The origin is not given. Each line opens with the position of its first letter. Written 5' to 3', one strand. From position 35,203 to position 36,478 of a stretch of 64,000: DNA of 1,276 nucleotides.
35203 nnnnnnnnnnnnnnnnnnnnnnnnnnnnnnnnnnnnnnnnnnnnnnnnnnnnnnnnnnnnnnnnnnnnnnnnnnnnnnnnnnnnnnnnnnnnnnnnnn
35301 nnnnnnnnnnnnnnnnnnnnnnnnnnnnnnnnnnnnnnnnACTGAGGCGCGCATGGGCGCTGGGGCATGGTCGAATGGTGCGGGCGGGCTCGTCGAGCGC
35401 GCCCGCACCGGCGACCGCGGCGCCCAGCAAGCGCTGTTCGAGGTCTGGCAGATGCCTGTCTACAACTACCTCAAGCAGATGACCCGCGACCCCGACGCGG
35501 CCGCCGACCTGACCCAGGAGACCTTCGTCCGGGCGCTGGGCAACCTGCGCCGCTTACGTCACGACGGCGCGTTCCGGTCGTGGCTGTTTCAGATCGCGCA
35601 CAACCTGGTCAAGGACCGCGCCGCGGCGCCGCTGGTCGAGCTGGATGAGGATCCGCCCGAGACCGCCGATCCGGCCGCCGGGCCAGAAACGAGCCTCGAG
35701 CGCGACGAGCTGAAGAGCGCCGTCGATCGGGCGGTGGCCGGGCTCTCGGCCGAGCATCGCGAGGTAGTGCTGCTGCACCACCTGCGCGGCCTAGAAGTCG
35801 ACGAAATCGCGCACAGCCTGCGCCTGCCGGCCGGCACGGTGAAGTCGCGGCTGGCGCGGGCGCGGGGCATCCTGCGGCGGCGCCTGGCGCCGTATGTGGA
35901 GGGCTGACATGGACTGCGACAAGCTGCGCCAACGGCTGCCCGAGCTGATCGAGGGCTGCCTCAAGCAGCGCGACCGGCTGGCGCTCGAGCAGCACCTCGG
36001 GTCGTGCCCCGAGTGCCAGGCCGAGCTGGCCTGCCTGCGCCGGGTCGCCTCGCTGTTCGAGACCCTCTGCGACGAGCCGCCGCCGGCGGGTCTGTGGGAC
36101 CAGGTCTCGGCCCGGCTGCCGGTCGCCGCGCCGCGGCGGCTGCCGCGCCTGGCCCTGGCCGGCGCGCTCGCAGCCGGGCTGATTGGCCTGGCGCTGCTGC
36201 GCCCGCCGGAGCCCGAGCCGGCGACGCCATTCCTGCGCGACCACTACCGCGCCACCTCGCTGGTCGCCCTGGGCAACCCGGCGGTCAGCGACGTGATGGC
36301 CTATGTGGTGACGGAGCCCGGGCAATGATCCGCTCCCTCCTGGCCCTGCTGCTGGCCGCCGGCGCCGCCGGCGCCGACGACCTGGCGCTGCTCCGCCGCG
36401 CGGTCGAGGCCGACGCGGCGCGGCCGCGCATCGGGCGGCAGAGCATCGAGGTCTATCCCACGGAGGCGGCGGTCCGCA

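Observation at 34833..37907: Complete sigma-E-like envelope stress operon with a readable ECF promoter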

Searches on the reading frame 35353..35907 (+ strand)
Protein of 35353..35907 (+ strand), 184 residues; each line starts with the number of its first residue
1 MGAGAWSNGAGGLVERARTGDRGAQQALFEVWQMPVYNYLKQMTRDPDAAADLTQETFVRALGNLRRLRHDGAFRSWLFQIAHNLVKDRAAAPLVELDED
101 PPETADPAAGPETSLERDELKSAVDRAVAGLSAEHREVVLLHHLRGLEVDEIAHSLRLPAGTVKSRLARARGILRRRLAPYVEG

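Call 3: search_protein_families(library=pfam, proteins=[window:35353-35907:+], max_evalue=0.1)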
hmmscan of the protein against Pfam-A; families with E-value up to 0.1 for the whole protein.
window:35353-35907:+ (184 aa): 5 families
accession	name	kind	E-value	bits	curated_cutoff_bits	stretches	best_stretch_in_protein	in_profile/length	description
PF04542.20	Sigma70_r2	-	5.7e-15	55.3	24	1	29-89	2-64/71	Sigma-70 region 2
PF08281.18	Sigma70_r4_2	-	1.5e-11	44.2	25.7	1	123-171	3-51/54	Sigma-70, region 4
PF04545.22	Sigma70_r4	-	3.3e-08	33.4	24.1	1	128-175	2-49/50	Sigma-70, region 4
PF07638.17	Sigma70_ECF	-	1.5e-06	28.7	21.1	1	116-178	122-183/185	ECF sigma factor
PF22029.2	PhyR_sigma2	-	0.002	18.6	27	1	42-83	14-55/55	Sigma2 domain of PhyR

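Call 4: search_protein_families(library=ncbifam, proteins=[window:35353-35907:+], max_evalue=0.1)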
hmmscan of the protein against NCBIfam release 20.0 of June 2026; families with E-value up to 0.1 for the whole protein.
window:35353-35907:+ (184 aa): 93 families (the best 25 are shown)
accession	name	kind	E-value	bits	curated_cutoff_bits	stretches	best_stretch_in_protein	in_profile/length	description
NF009166.1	PRK12513.1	equivalog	2.2e-33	115.6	206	1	13-182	12-190/193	RNA polymerase sigma factor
NF009171.0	PRK12518.1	equivalog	6.2e-30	104.4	208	1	13-178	17-184/191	RNA polymerase sigma factor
NF007216.0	PRK09638.1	equivalog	2.9e-28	98.9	194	1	13-178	8-174/180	RNA polymerase sigma factor SigY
TIGR02937.1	sigma70-ECF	superfamily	1.1e-27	96.7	42.9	1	25-178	3-165/165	sigma-70 family RNA polymerase sigma factor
TIGR02939.1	RpoE_Sigma70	equivalog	4.4e-27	95.3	236.15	1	13-181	10-189/190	RNA polymerase sigma factor RpoE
NF007227.0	PRK09645.1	subfamily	1.3e-26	93.6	202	1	19-178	9-170/177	sigma-70 family RNA polymerase sigma factor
NF007223.0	PRK09641.1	equivalog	3.7e-26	92.1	209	1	13-179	8-185/187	RNA polymerase sigma factor SigW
NF008888.0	PRK11922.1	equivalog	3.8e-26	92.1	204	1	13-180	20-198/231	RNA polymerase sigma factor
NF004113.0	PRK05602.1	equivalog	2.2e-24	86.3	208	1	13-179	35-202/211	RNA polymerase sigma factor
TIGR02983.1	SigE-fam_strep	subfamily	3.6e-23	82.2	141.55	1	29-178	12-158/162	SigE family RNA polymerase sigma factor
NF007225.0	PRK09643.1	equivalog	8.8e-23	81.1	190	1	13-180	17-184/204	RNA polymerase sigma factor SigM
TIGR02948.1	SigW_bacill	equivalog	2.7e-22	79.7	243.1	1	14-179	9-185/187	RNA polymerase sigma factor SigW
TIGR02952.1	Sig70_famx2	equivalog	1.2e-21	77.3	206.45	1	13-177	1-169/170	ECF subfamily RNA polymerase sigma factor, BldN family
NF009168.0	PRK12515.1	subfamily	1.4e-21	76.9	236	1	13-175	12-176/189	RNA polymerase sigma factor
NF007229.0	PRK09647.1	equivalog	4.3e-21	75.3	265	1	36-179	57-203/220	RNA polymerase sigma factor SigE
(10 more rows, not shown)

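Call 58: search_solved_structures(query=window:35353-35907:+, max_evalue=0.00001)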
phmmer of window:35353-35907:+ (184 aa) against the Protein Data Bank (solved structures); distinct sequences matched with E-value up to 0.00001: 20.
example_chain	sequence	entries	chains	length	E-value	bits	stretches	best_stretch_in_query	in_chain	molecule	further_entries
6in7_B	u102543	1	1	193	1.7e-19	73.8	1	13-181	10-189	RNA polymerase sigma-H factor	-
8z6g_B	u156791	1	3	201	2e-19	73.5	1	13-181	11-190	RNA polymerase sigma factor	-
1or7_A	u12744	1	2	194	1.3e-16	64.3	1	13-182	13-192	RNA polymerase sigma-E factor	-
6jbq_F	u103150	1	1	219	1.7e-16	63.9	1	13-182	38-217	ECF RNA polymerase sigma-E factor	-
5wuq_A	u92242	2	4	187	8.4e-16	61.7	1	14-178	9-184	ECF RNA polymerase sigma factor SigW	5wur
9m9d_F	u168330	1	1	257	1.4e-14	57.7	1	19-182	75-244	ECF RNA polymerase sigma factor SigE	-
9m9e_F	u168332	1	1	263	1.5e-14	57.6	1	19-182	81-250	ECF RNA polymerase sigma factor SigE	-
9m98_F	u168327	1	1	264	1.5e-14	57.6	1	19-182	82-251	ECF RNA polymerase sigma factor SigE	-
6dv9_F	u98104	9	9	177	5.2e-14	55.9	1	17-177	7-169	ECF RNA polymerase sigma factor SigL | RNA polymerase sigma factor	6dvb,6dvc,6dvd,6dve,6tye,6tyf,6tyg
6jcy_F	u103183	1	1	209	8.3e-14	55.2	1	36-180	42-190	ECF RNA polymerase sigma factor SigH,ECF RNA polymerase sigma factor SigE,ECF RNA polymera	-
6dxo_A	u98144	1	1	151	2.1e-11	47.4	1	13-89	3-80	RNA polymerase ECF-subfamily sigma factor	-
5zx2_F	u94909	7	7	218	3.3e-11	46.7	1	36-180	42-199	ECF RNA polymerase sigma factor SigH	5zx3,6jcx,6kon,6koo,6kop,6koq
7qh5_A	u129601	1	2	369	8.6e-09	38.9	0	14-94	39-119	RNA polymerase sigma factor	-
2o7g_A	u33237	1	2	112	6.9e-08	35.9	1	14-89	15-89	Probable RNA polymerase sigma-C factor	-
9isn_F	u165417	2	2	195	1.4e-07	34.9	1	10-177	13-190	ECF sigma factor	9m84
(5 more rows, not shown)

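Call 79: search_solved_structures(query=window:35353-35907:+, max_evalue=1e-15, show_alignments=3)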
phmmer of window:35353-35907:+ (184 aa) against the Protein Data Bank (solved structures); distinct sequences matched with E-value up to 1e-15: 5.
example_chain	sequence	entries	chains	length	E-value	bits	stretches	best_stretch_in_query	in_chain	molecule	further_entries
6in7_B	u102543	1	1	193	1.7e-19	73.8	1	13-181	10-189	RNA polymerase sigma-H factor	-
8z6g_B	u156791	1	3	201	2e-19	73.5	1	13-181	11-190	RNA polymerase sigma factor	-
1or7_A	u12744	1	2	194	1.3e-16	64.3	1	13-182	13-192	RNA polymerase sigma-E factor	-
6jbq_F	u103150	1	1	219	1.7e-16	63.9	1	13-182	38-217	ECF RNA polymerase sigma-E factor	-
5wuq_A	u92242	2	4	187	8.4e-16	61.7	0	14-178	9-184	ECF RNA polymerase sigma factor SigW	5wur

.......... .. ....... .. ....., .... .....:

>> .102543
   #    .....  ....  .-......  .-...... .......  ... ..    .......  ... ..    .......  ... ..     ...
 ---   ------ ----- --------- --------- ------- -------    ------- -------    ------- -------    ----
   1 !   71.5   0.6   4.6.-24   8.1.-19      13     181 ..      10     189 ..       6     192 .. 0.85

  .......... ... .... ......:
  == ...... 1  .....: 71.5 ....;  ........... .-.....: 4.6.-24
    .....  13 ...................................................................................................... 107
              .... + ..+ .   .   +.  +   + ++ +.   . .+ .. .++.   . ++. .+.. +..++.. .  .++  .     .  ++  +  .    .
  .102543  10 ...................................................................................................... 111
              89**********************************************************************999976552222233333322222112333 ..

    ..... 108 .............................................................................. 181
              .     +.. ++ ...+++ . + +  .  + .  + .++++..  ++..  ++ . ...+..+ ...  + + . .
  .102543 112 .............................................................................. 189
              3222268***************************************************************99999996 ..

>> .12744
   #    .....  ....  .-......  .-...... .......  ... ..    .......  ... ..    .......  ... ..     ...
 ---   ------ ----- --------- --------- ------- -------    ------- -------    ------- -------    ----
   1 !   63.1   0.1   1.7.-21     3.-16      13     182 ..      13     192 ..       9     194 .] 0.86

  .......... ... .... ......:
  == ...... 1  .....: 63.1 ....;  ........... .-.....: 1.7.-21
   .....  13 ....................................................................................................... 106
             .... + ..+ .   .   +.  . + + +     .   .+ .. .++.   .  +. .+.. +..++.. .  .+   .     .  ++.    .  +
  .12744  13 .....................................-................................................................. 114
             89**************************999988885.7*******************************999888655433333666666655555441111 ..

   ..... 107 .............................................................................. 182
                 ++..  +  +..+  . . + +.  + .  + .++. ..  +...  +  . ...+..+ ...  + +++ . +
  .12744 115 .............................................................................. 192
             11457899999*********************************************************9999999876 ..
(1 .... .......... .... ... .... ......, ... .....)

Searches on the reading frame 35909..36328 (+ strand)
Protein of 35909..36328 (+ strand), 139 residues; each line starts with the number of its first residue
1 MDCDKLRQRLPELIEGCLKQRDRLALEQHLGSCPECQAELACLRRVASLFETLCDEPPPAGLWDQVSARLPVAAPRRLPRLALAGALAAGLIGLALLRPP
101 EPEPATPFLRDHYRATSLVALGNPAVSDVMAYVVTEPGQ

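Call 3: search_protein_families(library=pfam, proteins=[window:35909-36328:+], max_evalue=0.1)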
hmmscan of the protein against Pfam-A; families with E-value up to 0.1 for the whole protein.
window:35909-36328:+ (139 aa): 2 families
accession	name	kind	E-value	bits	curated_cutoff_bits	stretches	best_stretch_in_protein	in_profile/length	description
PF13490.11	zf-HC2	-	5.1e-07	30.1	22.2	1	3-37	1-35/35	Putative zinc-finger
PF23455.1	DUF7129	-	0.053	13.7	30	0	17-40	14-37/45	Domain of unknown function (DUF7129)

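Call 4: search_protein_families(library=ncbifam, proteins=[window:35909-36328:+], max_evalue=0.1)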
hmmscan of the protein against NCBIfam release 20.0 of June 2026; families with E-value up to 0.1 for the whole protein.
window:35909-36328:+ (139 aa): 6 families
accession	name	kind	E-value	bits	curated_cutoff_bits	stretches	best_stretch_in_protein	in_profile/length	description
NF052375.1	antisigma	equivalog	2.5e-12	47.2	100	1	16-104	8-116/217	anti-sigma factor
NF010501.0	PRK13920.1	subfamily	4.9e-11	42.7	225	1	5-93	3-90/213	putative anti-sigmaE protein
TIGR03988.1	antisig_RsrA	equivalog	7.6e-09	35.6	62.5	1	2-71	1-71/77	mycothiol system anti-sigma-R factor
TIGR02451.1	anti_sig_ChrR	subfamily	0.00075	19.4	124.5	1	12-70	10-69/216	ChrR family anti-sigma-E factor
NF052368.1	antisigmaE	subfamily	0.02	14.7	50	1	2-37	3-38/48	anti-sigma factor family protein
NF033497.1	rubre_like_arch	subfamily_domain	0.074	12.8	32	0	26-40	12-26/34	rubrerythrin-like domain-containing protein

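Call 59: search_solved_structures(query=window:35909-36328:+, max_evalue=1)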
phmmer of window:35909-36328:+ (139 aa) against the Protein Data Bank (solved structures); distinct sequences matched with E-value up to 1: 4.
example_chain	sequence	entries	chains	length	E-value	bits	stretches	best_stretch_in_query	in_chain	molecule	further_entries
3hug_B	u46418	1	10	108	0.014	18.7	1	14-65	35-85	PROBABLE CONSERVED MEMBRANE PROTEIN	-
5wuq_C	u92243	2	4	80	0.049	17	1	6-74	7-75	Anti-sigma-W factor RsiW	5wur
8rlz_A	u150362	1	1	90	0.13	15.6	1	9-51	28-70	Antisigma factor DdvA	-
4ow2_A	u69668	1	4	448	0.54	13.6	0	24-81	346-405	Yop effector YopM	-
